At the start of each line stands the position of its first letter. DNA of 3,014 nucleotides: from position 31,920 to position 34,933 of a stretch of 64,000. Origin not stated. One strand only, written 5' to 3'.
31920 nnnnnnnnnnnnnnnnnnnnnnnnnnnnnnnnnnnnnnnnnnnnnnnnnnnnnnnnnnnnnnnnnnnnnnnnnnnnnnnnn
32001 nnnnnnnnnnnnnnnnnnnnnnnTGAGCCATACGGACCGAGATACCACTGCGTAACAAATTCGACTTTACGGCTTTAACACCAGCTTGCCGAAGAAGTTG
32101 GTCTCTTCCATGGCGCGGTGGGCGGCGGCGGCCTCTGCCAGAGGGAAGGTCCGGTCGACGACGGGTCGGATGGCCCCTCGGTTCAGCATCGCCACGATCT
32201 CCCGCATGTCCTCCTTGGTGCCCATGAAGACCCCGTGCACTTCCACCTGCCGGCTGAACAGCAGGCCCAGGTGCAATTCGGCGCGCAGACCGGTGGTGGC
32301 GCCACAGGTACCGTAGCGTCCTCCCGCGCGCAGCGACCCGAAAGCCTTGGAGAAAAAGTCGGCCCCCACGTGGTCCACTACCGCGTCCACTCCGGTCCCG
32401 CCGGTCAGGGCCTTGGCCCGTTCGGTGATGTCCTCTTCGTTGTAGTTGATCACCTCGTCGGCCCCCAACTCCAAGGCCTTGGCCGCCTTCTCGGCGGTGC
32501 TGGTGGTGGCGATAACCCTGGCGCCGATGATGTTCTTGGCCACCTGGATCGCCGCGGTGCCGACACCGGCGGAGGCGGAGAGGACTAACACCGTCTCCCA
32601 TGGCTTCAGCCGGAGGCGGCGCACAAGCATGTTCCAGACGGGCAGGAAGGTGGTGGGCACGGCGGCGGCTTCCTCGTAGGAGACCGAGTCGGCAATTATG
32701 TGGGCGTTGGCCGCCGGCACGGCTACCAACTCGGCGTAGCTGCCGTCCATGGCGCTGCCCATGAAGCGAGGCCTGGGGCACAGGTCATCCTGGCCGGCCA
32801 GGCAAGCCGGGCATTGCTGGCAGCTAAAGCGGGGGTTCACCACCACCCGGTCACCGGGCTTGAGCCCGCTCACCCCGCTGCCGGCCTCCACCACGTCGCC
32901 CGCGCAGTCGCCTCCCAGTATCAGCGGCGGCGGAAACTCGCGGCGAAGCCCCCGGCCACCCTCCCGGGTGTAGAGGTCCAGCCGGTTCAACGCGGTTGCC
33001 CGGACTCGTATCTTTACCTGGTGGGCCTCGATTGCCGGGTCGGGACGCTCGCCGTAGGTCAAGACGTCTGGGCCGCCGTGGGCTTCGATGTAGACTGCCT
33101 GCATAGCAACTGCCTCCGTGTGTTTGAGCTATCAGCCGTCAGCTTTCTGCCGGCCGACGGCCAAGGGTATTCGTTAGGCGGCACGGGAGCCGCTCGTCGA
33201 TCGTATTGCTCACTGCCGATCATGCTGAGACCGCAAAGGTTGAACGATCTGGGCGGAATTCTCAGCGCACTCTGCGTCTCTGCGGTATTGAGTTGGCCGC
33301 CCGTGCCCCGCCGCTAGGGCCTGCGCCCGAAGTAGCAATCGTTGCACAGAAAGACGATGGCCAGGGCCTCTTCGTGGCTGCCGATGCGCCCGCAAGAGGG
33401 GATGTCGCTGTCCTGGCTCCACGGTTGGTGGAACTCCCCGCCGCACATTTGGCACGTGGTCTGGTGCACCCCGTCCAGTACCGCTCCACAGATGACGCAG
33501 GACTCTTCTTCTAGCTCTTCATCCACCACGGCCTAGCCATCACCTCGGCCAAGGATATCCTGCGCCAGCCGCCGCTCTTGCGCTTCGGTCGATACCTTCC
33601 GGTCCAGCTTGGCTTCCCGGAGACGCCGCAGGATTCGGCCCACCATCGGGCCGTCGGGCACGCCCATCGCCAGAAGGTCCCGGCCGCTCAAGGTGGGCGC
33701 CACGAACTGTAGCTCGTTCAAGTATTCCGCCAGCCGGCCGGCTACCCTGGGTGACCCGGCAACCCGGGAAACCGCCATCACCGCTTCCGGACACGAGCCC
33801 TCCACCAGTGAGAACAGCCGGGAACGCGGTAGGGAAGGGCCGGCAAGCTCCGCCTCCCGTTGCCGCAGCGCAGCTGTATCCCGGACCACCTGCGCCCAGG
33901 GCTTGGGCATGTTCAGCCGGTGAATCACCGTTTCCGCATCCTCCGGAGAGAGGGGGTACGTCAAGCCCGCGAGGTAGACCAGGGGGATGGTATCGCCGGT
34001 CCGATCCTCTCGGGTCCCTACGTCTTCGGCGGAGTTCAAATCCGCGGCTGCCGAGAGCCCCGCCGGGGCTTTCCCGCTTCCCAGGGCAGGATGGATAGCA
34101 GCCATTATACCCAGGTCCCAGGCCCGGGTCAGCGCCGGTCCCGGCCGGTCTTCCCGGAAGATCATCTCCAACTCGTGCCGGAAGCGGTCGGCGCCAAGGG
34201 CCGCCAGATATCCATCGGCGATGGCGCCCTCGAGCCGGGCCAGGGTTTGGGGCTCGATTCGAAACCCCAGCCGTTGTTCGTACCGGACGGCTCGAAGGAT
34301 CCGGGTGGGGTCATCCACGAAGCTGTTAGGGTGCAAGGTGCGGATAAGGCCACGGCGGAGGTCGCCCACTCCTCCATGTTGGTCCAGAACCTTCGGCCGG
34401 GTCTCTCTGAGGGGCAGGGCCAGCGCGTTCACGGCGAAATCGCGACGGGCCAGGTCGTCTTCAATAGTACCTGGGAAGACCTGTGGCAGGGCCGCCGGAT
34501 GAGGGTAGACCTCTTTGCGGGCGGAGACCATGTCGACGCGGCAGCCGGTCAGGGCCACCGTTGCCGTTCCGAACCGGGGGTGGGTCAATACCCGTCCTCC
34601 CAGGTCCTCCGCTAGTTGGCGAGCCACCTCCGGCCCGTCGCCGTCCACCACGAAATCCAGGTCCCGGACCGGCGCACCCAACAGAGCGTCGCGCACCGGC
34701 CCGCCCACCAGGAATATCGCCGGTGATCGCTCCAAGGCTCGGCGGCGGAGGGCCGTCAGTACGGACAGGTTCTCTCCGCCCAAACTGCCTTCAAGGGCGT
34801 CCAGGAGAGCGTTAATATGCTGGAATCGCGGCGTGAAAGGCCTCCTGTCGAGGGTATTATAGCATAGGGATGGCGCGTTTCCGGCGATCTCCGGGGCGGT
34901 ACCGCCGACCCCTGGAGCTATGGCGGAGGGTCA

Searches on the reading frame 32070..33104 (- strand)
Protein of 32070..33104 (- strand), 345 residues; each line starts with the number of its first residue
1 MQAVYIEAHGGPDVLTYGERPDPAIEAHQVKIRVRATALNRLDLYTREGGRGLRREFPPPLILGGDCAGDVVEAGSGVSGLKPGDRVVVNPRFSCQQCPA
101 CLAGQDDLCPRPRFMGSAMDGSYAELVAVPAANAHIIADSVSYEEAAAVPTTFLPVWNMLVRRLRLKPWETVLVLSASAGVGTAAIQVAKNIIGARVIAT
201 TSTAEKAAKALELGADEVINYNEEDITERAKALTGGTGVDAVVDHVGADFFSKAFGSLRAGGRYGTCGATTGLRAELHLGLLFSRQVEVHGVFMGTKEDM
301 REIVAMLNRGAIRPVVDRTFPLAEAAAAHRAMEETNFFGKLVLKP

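Call 37: find_related_loci(query=window:32070-33104:-, collection=metagenome_contigs, flank=6000)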
Query window:32070-33104:- (345 aa) in metagenome_contigs; peptide patterns used: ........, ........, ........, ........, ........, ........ (x = any residue, [..] = any of these).
296 stretches matched a pattern; 124 encode a relative of the query (tblastn E <= 1e-3); the best 80 are kept; 80 distinct loci.
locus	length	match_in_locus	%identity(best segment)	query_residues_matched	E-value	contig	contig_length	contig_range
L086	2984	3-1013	95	9-345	0e+0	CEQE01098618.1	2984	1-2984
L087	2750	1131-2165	85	1-345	0e+0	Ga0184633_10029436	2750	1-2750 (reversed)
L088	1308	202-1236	85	1-345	0e+0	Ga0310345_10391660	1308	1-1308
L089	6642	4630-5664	81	1-345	0e+0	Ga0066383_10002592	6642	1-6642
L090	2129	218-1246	85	1-343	0e+0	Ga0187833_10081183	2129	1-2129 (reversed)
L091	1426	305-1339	80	1-345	0e+0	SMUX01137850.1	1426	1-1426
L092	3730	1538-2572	79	1-345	0e+0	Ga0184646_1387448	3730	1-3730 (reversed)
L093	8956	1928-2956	78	1-343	0e+0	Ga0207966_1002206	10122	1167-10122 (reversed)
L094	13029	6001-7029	78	1-343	0e+0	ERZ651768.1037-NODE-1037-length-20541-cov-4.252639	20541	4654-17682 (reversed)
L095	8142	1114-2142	78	1-343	0e+0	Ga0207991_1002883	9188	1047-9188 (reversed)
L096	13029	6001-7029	78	1-343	0e+0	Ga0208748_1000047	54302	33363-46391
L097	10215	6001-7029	78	1-343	0e+0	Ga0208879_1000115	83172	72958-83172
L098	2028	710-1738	78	1-343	0e+0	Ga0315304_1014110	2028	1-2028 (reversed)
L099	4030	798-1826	77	1-343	0e+0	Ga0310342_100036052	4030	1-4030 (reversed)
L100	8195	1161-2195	78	1-345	0e+0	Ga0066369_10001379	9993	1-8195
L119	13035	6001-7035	79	1-345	7e-180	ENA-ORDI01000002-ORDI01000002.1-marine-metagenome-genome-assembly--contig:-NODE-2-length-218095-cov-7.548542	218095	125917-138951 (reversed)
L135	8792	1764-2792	74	1-343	9e-172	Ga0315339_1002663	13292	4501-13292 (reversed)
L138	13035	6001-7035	79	1-345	3e-168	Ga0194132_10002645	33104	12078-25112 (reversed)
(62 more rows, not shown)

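Call 42: search_protein_families(library=pfam, proteins=[L086:1341-1592:-, L086:1256-1513:-, L086:1587-1871:+, L100:2351-3628:-, L100:4798-6045:+, L100:6245-7489:+, L135:4938-6578:-, L135:3139-4455:-, L119:8657-9454:+, L138:7246-7617:+], max_evalue=0.01)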
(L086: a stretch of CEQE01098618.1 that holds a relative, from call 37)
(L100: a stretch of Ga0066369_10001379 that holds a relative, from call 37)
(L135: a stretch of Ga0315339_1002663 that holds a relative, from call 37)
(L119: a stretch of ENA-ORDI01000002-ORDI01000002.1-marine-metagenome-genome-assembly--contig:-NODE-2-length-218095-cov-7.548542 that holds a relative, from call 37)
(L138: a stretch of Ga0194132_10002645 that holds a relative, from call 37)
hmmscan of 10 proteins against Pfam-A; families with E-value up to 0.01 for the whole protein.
L086:1341-1592:- (83 aa): 1 family
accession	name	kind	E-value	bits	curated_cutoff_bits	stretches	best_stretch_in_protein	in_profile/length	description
PF24732.2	ParE_like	-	2.2e-05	24.8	24.4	1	23-79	7-66/67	ParE-like toxin domain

L086:1256-1513:- (85 aa): 0 families

L086:1587-1871:+ (94 aa): 0 families

L100:2351-3628:- (425 aa): 2 families
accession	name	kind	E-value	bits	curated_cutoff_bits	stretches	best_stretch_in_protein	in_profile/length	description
PF10099.14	RskA_C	-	5.2e-13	49.9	29.4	2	127-221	44-130/135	Anti-sigma-K factor rskA, C-terminal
PF03448.22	MgtE_N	-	0.0008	20.3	25.9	0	49-131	6-88/102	MgtE intracellular N domain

L100:4798-6045:+ (415 aa): 5 families
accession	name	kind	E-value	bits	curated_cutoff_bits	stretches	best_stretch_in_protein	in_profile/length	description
PF02518.31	HATPase_c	-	2.7e-31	108.7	26.4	1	300-410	2-110/111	Histidine kinase-, DNA gyrase B-, and HSP90-like ATPase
PF00512.31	HisKA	-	3.9e-15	56.1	26.9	1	187-253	2-66/66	His Kinase A (phospho-acceptor) domain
PF00672.30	HAMP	-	1.4e-13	51.4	25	1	124-175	2-53/53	HAMP domain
PF13581.12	HATPase_c_2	-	0.00092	19.7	27.4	1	308-377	40-104/127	Histidine kinase-like ATPase domain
PF10267.14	Tmemb_cc2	-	0.0056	16.4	32.8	1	175-250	205-280/397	Predicted transmembrane and coiled-coil 2 protein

L100:6245-7489:+ (414 aa): 1 family
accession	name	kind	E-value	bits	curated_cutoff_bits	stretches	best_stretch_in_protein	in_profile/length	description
PF02515.22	CoA_transf_3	-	2.8e-94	316.7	23.3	1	16-390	1-366/366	CoA-transferase family III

L135:4938-6578:- (546 aa): 12 families
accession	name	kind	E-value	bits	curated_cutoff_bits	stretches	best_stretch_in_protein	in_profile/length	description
PF00743.25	FMO-like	-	3.9e-19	68.9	22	1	23-224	6-219/532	Flavin-binding monooxygenase-like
PF13738.12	Pyr_redox_3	-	1.9e-16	60.6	30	1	22-245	1-223/305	Pyridine nucleotide-disulphide oxidoreductase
PF07992.20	Pyr_redox_2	-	6.9e-11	42.5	26.1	1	20-234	2-187/291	Pyridine nucleotide-disulphide oxidoreductase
PF13450.12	NAD_binding_8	-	3e-10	40.7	21.9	1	23-69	1-47/68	NAD(P)-binding Rossmann-like domain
PF13434.12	Lys_Orn_oxgnase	-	2e-09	37.5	21.3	1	90-223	89-225/339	L-lysine 6-monooxygenase/L-ornithine 5-monooxygenase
PF01266.30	DAO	-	1.5e-05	25.1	27.9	1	20-60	1-42/353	FAD dependent oxidoreductase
PF03486.20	HI0933_like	-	0.00074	19.5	50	0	20-54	2-36/244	HI0933-like protein Rossmann domain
PF00070.33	Pyr_redox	-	0.0028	18.6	22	0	21-50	2-31/82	Pyridine nucleotide-disulphide oxidoreductase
PF01946.23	Thi4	-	0.0033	17.1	26.2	0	12-57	11-58/235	Thi4 family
PF00890.30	FAD_binding_2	-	0.0058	16.3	20.4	0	20-59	1-40/414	FAD binding domain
PF13241.12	NAD_binding_7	-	0.0077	17.2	22.1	0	186-244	5-55/104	Putative NAD(P)-binding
PF13454.12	NAD_binding_9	-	0.0093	16.4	21.8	0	23-59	2-43/155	FAD-NAD(P)-binding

L135:3139-4455:- (438 aa): 4 families
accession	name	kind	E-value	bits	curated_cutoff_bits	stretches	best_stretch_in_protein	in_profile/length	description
PF07690.21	MFS_1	-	3.2e-47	161.6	33.4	1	1-388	10-346/347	Major Facilitator Superfamily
PF00083.30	Sugar_tr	-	2.5e-11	43.6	22.3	1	18-158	42-188/452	Sugar (and other) transporter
PF12832.13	MFS_1_like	-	2e-07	30.9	25.2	2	32-144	257-371/373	MFS_1 like family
PF13347.12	MFS_2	-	1.4e-05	24.3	27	1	239-433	219-412/427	MFS/sugar transport protein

L119:8657-9454:+ (265 aa): 2 families
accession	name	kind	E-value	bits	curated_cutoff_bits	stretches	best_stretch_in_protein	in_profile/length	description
PF00072.30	Response_reg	-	5.1e-33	114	30.2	1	5-114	1-111/111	Response regulator receiver domain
PF00486.34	Trans_reg_C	-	4.5e-25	88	26.2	1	150-222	1-73/77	Transcriptional regulatory protein, C terminal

L138:7246-7617:+ (123 aa): 0 families

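Call 56: search_protein_families(library=pfam, proteins=[window:32070-33104:-], max_evalue=0.001)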
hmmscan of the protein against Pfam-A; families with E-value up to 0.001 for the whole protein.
window:32070-33104:- (345 aa): 3 families
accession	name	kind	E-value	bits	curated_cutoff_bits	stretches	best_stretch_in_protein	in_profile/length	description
PF00107.32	ADH_zinc_N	-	4.4e-32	111.2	31.8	1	180-307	1-127/129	Zinc-binding dehydrogenase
PF08240.17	ADH_N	-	2.5e-27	95.6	23.5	1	27-136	2-101/104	Alcohol dehydrogenase GroES-like domain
PF13602.12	ADH_zinc_N_2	-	5e-27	95.9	27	1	213-343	1-134/134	Zinc-binding dehydrogenase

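Call 68: search_protein_families(library=padloc, proteins=[L086:1341-1592:-], max_evalue=0.001)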
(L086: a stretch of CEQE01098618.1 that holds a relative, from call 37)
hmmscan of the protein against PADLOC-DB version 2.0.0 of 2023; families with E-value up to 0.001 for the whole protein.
L086:1341-1592:- (83 aa): 0 families

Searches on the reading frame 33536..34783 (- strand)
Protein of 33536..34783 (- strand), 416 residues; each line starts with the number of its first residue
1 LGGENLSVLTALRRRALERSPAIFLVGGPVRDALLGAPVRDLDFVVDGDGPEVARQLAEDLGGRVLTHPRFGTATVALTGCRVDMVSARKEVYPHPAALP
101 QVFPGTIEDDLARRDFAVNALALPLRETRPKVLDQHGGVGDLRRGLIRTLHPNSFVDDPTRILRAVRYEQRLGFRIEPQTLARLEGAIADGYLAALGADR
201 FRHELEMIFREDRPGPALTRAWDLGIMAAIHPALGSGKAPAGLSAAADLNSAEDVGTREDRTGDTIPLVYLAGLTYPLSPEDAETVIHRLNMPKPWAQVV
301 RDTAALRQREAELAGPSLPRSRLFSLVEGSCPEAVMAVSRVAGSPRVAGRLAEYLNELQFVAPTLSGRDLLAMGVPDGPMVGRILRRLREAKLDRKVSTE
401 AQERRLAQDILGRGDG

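Call 56: search_protein_families(library=pfam, proteins=[window:33536-34783:-], max_evalue=0.001)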
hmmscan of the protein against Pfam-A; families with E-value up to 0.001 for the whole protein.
window:33536-34783:- (416 aa): 2 families
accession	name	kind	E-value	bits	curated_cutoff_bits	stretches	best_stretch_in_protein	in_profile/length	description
PF01743.26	PolyA_pol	-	7.2e-25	88.2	23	1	23-148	1-126/126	Poly A polymerase head domain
PF12627.12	PolyA_pol_RNAbd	-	3.4e-07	30.4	22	1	173-234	1-60/64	Probable RNA and SrmB- binding site of polymerase A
